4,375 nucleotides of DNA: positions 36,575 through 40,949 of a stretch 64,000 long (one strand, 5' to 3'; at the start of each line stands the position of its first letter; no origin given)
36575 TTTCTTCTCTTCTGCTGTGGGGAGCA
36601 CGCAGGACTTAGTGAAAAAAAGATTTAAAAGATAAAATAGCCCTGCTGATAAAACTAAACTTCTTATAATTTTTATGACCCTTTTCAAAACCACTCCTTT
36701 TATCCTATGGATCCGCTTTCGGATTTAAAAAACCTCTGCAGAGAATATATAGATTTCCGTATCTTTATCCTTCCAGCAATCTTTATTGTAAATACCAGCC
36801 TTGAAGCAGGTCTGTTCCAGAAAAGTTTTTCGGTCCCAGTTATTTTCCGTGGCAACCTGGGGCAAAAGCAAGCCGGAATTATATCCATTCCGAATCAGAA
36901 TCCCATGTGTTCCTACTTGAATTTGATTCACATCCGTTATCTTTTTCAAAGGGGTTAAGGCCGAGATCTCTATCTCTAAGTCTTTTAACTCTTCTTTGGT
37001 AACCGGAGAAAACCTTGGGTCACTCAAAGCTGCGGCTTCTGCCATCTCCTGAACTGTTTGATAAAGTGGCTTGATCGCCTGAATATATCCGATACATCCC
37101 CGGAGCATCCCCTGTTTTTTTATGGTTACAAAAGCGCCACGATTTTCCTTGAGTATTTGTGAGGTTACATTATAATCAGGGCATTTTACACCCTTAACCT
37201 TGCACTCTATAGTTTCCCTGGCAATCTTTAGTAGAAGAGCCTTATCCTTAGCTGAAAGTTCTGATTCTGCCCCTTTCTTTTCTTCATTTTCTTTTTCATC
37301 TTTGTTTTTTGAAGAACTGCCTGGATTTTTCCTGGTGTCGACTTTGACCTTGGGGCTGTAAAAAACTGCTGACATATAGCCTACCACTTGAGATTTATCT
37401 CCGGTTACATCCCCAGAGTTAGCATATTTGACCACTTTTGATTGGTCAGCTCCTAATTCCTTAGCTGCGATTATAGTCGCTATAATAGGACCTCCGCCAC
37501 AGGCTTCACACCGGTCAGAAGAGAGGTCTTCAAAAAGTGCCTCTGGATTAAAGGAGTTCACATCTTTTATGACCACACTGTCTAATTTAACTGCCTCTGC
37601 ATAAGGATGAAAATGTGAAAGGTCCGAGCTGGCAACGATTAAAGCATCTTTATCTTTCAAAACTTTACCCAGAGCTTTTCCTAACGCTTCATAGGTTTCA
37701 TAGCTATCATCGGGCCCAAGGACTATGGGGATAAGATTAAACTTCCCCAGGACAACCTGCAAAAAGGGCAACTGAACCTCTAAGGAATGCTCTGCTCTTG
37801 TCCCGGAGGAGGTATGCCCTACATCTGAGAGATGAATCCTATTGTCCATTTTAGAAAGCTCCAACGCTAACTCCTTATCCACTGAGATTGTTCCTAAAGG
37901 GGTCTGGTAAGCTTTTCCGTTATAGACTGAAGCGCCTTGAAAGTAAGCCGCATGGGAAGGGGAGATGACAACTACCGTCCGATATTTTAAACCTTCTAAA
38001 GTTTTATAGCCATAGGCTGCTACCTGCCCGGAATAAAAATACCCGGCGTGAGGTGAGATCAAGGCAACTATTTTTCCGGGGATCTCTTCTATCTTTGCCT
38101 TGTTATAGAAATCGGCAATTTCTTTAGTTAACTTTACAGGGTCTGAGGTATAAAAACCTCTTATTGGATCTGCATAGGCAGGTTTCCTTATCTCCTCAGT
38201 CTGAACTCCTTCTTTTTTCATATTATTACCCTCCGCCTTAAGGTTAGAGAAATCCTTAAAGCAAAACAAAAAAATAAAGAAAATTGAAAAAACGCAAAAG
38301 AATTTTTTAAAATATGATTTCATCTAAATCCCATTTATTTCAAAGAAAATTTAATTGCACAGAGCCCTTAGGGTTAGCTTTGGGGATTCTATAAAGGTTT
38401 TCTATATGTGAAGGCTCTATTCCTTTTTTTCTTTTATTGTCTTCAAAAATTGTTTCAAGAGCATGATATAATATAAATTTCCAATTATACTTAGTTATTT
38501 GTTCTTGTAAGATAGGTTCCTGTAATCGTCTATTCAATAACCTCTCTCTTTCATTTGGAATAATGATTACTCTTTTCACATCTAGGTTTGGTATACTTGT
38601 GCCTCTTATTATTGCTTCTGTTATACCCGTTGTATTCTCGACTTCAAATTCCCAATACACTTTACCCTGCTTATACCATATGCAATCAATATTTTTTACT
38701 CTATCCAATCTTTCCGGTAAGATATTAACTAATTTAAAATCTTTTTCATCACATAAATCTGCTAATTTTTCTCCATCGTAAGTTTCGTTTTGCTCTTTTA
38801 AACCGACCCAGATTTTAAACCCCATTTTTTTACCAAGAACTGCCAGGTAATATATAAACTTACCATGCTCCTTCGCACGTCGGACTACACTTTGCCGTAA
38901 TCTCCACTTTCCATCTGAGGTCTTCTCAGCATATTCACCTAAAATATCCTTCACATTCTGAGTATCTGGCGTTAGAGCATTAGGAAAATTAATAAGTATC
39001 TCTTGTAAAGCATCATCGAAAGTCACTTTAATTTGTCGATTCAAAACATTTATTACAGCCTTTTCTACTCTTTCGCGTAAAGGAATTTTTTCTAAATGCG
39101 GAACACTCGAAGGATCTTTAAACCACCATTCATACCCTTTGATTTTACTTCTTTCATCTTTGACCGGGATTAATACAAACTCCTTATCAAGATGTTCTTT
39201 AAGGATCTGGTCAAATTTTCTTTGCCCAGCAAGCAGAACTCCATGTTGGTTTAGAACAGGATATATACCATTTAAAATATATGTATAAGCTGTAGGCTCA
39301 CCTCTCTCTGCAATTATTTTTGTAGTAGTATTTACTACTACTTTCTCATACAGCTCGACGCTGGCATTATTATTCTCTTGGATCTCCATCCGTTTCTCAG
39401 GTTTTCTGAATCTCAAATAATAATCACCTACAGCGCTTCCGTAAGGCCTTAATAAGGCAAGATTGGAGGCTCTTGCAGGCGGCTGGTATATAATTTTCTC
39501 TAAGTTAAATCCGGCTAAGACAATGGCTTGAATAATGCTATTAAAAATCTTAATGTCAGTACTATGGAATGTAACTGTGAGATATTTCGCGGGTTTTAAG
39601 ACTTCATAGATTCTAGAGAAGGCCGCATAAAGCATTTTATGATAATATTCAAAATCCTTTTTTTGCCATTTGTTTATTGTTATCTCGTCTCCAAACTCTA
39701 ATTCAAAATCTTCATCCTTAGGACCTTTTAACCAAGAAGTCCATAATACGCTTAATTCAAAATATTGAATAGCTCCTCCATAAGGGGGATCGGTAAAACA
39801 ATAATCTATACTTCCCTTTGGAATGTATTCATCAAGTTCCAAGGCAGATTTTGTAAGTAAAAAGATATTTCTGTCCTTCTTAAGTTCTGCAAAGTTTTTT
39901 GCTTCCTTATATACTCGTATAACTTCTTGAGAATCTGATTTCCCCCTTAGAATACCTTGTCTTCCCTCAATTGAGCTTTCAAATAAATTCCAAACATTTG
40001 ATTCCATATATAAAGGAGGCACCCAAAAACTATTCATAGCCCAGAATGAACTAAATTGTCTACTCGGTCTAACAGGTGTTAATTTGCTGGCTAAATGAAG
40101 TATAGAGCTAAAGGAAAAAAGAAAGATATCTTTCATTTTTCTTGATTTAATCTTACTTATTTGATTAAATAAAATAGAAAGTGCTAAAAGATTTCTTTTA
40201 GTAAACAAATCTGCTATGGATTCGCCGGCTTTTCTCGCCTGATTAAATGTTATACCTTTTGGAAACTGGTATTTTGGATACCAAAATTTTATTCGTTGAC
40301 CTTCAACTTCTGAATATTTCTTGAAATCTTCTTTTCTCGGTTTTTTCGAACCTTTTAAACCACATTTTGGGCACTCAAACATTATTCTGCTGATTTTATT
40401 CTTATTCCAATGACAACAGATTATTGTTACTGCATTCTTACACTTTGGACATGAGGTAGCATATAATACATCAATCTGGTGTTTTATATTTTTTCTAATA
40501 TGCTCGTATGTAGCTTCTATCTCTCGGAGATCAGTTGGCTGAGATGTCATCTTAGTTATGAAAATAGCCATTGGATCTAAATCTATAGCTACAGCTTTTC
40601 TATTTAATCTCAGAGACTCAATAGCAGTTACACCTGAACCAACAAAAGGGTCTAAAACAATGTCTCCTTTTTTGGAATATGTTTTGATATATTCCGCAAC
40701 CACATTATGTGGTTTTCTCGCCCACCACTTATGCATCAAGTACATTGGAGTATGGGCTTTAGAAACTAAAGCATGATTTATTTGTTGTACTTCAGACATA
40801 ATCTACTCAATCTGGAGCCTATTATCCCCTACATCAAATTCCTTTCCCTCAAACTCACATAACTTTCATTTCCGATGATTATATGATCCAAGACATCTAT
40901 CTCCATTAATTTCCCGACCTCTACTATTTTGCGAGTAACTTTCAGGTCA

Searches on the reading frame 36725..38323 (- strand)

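Call 82: search_protein_families(library=pfam, proteins=[window:36725-38323:-], max_evalue=0.001)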
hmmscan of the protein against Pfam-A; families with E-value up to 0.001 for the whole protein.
window:36725-38323:- (532 aa): 2 families
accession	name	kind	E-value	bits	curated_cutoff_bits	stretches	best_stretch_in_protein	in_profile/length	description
PF01875.22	Memo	-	3.8e-66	223.5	27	1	57-320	8-269/269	Memo-like protein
PF01871.22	AMMECR1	-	2.2e-58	196.9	25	1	365-532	1-168/168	AMMECR1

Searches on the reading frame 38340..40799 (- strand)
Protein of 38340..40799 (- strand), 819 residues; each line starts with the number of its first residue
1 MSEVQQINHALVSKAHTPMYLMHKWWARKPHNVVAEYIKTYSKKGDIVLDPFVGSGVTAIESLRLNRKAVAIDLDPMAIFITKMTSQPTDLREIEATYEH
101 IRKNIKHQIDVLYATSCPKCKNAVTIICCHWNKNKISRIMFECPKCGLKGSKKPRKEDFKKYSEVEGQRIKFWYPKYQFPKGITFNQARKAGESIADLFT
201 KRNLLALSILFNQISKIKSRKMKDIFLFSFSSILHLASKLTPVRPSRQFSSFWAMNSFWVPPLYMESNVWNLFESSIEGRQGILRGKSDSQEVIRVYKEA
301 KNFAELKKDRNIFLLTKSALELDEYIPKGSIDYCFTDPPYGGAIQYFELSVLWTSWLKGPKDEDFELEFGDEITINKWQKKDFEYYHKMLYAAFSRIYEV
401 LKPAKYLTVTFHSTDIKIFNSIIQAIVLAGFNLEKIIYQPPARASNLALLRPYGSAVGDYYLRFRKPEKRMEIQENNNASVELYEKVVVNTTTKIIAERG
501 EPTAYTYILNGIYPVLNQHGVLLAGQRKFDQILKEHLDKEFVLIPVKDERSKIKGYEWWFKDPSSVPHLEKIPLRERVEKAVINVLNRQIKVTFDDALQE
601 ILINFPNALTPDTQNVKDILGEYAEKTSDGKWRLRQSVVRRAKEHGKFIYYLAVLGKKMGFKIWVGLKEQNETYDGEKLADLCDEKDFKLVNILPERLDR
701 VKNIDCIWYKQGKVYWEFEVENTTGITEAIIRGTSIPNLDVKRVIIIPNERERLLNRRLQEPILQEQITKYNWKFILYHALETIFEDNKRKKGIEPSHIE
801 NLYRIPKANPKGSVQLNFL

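Call 62: search_protein_families(library=ncbifam, proteins=[window:38340-40799:-], max_evalue=0.001)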
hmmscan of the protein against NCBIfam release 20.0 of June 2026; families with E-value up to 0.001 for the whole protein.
window:38340-40799:- (819 aa): 5 families
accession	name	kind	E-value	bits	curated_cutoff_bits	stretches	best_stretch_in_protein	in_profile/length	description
NF042963.1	DUF1156_antiphage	equivalog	2.3e-10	39.3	1000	1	198-431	466-673/960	anti-phage-associated DUF1156 domain-containing protein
NF050803.1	DnaMtaseCcrMCaul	equivalog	1.3e-09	37.4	830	1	27-83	188-244/350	adenine-specific DNA-methyltransferase CcrM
NF008572.0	PRK11524.1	equivalog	2.7e-09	36.5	292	1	26-76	196-246/294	adenine-specific DNA-methyltransferase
NF010253.0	PRK13699.1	subfamily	8.3e-07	28.9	244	1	27-74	146-193/226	DNA methyltransferase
NF011529.0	PRK14968.1-3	equivalog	7.5e-06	25.5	162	1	42-112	32-102/198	putative methyltransferase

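Call 82: search_protein_families(library=pfam, proteins=[window:38340-40799:-], max_evalue=0.001)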
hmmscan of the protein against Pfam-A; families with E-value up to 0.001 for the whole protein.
window:38340-40799:- (819 aa): 4 families
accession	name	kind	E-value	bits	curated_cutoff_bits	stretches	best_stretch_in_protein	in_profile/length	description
PF01555.25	N6_N4_Mtase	-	4.7e-22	79.5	26.7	2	26-79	163-216/221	DNA methylase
PF06325.19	PrmA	-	1.8e-05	24.8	22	1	37-112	154-230/296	Ribosomal protein L11 methyltransferase (PrmA)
PF03602.21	Cons_hypoth95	-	2.6e-05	24.4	24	0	44-97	41-96/182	Conserved hypothetical protein 95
PF01170.24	UPF0020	-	0.00069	19.8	22.3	0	43-90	27-65/197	RMKL-like, methyltransferase domain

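Call 83: search_protein_families(library=padloc, proteins=[window:38340-40799:-], max_evalue=0.001)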
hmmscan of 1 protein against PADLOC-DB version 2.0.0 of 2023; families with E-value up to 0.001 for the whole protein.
window:38340-40799:- (819 aa): 63 families (the best 25 are shown)
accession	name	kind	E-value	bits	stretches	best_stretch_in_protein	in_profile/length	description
PDLC02541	PglX|PglXI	-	4e-55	185.4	3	151-433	334-590/919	PglXI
PDLC03319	MTase_II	-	4.4e-46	155.7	1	22-433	1-390/503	Type II methyltransferase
PDLC03367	MTase_II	-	2.6e-43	146.3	2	191-470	219-481/633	Type II methyltransferase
PDLC03312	MTase_II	-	1.3e-35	120.5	2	186-436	1004-1233/1344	Type II methyltransferase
PDLC03346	MTase_II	-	3.7e-32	109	2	152-433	448-704/1068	Type II methyltransferase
PDLC03371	MTase_II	-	3.4e-18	64.1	2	25-76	191-242/260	Type II methyltransferase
PDLC03353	MTase_II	-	7.7e-18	63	2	24-75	188-239/260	Type II methyltransferase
PDLC03380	MTase_II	-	2.6e-16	57.8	2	31-91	43-103/393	Type II methyltransferase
PDLC04134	mad2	-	4e-15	53.6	2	30-87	276-334/492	mads_2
PDLC03322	MTase_II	-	1.5e-13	48.4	1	21-110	38-130/446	Type II methyltransferase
PDLC03299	MTase_II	-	1e-12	46.2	1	25-83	196-254/296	Type II methyltransferase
PDLC03265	MTase_II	-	3.9e-12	44.3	1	22-79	264-321/333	Type II methyltransferase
PDLC03387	MTase_II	-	4.3e-12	43.8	1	26-76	215-265/289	Type II methyltransferase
PDLC03350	MTase_II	-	2.3e-11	41.7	1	27-78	236-287/312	Type II methyltransferase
PDLC03325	MTase_II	-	3.2e-11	40.6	1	37-105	84-152/426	Type II methyltransferase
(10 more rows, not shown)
